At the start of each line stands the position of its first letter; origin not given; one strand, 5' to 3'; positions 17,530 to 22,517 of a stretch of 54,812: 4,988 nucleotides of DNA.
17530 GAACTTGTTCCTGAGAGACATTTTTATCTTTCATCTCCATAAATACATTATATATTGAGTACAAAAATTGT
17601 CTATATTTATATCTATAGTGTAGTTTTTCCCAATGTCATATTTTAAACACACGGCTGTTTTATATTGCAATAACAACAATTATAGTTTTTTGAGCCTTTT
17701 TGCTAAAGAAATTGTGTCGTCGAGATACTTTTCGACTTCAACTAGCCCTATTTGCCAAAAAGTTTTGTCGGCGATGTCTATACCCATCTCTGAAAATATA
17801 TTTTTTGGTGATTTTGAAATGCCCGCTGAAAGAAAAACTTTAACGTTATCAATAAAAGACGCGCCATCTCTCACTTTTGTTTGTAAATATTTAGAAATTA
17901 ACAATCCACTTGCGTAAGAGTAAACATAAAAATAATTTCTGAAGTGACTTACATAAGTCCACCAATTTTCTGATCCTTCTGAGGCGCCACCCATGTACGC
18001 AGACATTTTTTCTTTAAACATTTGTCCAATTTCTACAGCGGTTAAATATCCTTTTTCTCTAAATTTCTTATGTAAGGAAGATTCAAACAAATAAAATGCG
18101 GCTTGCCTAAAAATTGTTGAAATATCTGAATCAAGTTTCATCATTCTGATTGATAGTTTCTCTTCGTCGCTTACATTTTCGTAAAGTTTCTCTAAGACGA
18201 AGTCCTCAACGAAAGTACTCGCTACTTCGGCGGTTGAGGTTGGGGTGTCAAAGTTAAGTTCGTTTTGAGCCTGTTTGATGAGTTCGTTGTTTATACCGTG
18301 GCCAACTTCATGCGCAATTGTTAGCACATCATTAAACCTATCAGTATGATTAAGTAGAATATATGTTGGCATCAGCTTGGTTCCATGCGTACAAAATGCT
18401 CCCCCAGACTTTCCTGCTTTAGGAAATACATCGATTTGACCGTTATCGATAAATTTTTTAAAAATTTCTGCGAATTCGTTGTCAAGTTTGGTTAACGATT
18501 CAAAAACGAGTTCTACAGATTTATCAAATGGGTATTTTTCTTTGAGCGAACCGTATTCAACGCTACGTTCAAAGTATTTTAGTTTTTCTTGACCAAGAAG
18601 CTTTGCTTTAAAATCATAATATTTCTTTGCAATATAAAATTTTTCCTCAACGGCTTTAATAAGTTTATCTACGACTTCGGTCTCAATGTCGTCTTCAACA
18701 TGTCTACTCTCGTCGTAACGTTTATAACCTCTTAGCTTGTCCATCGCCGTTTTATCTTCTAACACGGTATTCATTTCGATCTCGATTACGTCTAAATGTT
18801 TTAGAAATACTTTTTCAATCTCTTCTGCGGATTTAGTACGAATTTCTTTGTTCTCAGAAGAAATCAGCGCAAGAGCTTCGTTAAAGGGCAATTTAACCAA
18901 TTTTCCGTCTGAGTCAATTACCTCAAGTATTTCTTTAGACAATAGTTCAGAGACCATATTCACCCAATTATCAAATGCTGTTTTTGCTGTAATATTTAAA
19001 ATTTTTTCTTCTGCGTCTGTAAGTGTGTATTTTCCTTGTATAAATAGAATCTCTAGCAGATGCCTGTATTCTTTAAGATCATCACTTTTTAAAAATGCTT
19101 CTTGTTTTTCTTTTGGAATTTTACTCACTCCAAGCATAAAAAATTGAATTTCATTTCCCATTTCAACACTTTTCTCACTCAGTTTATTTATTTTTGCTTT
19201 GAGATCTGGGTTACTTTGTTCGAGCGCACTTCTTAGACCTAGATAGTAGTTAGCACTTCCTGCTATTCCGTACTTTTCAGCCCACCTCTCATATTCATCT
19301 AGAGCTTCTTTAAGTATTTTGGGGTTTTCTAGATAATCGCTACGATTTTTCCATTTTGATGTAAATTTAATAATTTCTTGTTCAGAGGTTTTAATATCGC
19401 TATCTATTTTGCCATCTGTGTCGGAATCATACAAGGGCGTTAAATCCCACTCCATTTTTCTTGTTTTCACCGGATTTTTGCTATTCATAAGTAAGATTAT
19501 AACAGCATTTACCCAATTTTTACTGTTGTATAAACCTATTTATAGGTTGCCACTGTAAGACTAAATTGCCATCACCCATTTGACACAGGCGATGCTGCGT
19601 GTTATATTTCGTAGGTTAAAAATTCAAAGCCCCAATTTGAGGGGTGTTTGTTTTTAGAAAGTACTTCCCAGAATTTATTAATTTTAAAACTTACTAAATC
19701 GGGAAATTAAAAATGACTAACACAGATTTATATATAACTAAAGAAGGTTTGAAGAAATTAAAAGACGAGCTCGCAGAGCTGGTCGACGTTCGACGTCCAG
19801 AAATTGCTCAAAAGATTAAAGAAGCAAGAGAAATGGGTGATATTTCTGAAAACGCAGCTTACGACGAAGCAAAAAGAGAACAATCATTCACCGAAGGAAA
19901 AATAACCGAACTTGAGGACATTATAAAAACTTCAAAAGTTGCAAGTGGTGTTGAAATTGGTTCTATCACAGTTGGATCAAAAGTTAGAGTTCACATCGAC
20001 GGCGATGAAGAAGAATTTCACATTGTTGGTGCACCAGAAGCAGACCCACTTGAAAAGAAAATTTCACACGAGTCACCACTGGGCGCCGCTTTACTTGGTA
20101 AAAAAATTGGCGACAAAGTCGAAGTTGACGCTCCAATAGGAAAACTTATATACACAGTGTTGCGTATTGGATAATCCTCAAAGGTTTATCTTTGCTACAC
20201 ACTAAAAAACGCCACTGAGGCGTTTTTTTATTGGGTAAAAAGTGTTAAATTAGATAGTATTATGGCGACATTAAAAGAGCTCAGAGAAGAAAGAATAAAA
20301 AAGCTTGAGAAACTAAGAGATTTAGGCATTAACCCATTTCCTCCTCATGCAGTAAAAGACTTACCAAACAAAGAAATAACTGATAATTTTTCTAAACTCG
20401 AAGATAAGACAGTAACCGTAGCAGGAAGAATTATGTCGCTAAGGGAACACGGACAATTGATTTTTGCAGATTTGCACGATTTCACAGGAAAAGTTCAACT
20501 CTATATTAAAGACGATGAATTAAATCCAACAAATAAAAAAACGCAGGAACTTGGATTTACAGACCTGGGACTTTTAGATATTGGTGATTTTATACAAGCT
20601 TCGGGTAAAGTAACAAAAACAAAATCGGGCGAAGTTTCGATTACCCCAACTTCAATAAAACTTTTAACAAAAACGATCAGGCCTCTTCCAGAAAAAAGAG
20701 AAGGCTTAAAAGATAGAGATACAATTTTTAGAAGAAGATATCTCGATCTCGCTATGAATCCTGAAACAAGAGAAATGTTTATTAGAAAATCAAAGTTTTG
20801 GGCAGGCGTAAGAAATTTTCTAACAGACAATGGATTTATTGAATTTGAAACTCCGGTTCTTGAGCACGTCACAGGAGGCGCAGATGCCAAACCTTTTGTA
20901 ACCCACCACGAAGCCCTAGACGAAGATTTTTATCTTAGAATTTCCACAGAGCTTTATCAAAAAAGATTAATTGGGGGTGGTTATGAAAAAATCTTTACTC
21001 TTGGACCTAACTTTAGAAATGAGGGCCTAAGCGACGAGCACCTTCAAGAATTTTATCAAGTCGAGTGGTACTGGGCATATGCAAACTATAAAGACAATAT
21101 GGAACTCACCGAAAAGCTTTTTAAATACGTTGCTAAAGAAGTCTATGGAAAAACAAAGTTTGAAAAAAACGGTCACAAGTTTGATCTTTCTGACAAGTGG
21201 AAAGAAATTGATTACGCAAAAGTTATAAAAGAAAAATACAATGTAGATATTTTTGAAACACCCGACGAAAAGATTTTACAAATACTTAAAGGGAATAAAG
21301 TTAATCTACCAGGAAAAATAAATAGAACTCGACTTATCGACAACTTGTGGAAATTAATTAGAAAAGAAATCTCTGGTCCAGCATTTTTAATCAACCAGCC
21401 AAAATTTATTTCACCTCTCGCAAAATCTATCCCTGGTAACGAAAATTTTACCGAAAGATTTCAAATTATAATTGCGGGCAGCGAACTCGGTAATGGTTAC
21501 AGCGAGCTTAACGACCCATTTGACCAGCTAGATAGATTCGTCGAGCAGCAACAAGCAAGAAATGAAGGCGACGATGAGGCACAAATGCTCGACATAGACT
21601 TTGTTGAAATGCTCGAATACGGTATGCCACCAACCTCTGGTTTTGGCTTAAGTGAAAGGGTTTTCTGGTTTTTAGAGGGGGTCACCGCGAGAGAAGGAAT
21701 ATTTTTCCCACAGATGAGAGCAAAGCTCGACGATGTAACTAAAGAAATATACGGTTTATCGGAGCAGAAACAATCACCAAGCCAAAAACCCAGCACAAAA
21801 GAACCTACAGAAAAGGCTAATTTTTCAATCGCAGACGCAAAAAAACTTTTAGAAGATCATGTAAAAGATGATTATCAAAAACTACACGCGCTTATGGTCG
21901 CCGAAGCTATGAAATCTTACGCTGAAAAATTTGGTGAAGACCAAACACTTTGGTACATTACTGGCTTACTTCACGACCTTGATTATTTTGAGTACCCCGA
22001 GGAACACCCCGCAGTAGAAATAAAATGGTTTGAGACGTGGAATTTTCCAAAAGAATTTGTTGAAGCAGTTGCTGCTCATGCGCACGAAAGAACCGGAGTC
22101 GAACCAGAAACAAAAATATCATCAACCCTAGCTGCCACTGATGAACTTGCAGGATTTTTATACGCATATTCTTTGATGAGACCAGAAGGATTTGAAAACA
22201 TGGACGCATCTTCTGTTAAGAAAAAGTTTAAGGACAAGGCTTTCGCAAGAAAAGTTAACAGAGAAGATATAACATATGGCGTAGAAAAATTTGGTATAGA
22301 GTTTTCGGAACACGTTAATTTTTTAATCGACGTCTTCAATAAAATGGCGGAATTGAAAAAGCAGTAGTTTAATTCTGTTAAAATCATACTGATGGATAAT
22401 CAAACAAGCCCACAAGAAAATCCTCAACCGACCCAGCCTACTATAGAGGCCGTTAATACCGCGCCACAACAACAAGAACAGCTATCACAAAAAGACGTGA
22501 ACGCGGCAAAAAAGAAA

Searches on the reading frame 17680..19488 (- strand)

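Call 15: search_protein_families(library=pfam, proteins=[window:17680-19488:-], max_evalue=0.01)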
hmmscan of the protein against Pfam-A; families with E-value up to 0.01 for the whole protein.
window:17680-19488:- (602 aa): 2 families
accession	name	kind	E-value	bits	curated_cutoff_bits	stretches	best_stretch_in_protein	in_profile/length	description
PF01432.26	Peptidase_M3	-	5.2e-37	128.7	27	1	208-580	2-453/457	Peptidase family M3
PF08439.15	Peptidase_M3_N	-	2.6e-10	40.8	25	1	123-175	4-57/70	Oligopeptidase F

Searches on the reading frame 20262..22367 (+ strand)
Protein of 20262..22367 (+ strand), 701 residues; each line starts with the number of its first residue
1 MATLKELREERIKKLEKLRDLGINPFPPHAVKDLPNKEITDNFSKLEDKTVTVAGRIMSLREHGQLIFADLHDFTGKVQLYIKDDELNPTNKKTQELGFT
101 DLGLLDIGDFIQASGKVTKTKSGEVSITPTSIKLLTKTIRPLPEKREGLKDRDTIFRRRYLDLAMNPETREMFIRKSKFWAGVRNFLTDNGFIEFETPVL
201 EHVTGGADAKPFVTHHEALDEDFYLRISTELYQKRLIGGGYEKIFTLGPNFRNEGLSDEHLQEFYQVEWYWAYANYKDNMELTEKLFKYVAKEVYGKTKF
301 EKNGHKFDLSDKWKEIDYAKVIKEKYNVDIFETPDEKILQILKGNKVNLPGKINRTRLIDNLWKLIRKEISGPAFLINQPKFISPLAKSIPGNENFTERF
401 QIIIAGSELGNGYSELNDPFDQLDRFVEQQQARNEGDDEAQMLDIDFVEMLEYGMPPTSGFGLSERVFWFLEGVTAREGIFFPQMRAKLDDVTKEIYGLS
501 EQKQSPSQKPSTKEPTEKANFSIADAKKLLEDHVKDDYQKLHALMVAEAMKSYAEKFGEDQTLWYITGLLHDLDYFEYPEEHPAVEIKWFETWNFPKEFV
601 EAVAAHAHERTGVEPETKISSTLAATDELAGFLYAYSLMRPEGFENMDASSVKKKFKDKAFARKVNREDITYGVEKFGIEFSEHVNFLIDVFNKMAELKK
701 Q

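Call 15: search_protein_families(library=pfam, proteins=[window:20262-22367:+], max_evalue=0.01)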
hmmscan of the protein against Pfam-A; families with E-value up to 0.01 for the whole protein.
window:20262-22367:+ (701 aa): 5 families
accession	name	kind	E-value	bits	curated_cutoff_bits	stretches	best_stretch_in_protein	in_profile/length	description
PF00152.25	tRNA-synt_2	-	1.8e-71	241.1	25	1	152-485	2-307/308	tRNA synthetases class II (D, K and N)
PF01336.31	tRNA_anti-codon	-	3e-15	56.3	27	1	51-135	1-75/75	OB-fold nucleic acid binding domain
PF01966.28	HD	-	1.8e-05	25.4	22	1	542-611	4-90/116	HD domain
PF01409.25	tRNA-synt_2d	-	0.00017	21.6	19.8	1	242-307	103-169/246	tRNA synthetases class II core domain (F)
PF08668.18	HDOD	-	0.00051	20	22.9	0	581-607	168-194/196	HDOD domain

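Call 61: list_cluster_members(proteins=[P0021, P0025, P0045, P0049, P0060, P0018, P0042, window:20262-22367:+, window:11845-13485:-, window:35524-39225:-])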
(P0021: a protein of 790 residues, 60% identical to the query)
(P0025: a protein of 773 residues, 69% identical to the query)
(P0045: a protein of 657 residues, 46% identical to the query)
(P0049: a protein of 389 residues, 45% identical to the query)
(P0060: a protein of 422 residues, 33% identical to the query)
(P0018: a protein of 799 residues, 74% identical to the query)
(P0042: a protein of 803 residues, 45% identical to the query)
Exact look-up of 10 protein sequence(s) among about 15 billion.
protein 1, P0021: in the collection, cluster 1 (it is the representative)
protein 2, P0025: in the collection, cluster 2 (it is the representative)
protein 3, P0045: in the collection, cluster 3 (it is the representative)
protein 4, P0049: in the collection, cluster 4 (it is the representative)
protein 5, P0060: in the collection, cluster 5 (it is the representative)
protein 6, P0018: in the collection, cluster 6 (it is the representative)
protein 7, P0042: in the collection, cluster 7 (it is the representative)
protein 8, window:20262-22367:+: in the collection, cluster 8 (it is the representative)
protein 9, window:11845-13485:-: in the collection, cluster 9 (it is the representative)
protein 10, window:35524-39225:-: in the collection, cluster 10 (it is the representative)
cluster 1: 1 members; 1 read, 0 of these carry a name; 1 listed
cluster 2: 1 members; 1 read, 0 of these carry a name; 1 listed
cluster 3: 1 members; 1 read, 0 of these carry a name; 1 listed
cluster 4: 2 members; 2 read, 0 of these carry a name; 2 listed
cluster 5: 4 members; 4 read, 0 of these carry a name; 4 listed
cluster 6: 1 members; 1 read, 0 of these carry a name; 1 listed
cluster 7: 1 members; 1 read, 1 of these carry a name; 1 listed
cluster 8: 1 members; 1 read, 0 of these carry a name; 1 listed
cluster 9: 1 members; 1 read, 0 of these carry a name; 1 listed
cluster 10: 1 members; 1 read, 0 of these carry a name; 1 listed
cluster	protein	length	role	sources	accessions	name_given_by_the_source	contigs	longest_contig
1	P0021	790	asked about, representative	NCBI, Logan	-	-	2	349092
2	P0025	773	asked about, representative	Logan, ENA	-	-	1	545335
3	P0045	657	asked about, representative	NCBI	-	-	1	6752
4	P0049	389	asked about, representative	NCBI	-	-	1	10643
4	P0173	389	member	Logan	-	-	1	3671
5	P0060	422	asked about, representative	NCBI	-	-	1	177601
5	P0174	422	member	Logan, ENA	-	-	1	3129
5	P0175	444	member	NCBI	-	-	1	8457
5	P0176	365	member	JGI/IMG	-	-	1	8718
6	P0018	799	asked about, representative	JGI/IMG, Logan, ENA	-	-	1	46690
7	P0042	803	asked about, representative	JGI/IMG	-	hypothetical protein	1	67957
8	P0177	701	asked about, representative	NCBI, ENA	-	-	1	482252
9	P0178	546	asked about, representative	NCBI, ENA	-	-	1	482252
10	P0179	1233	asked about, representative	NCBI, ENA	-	-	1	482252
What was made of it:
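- Tried and rejected: Cluster look-up returned none (call 61).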
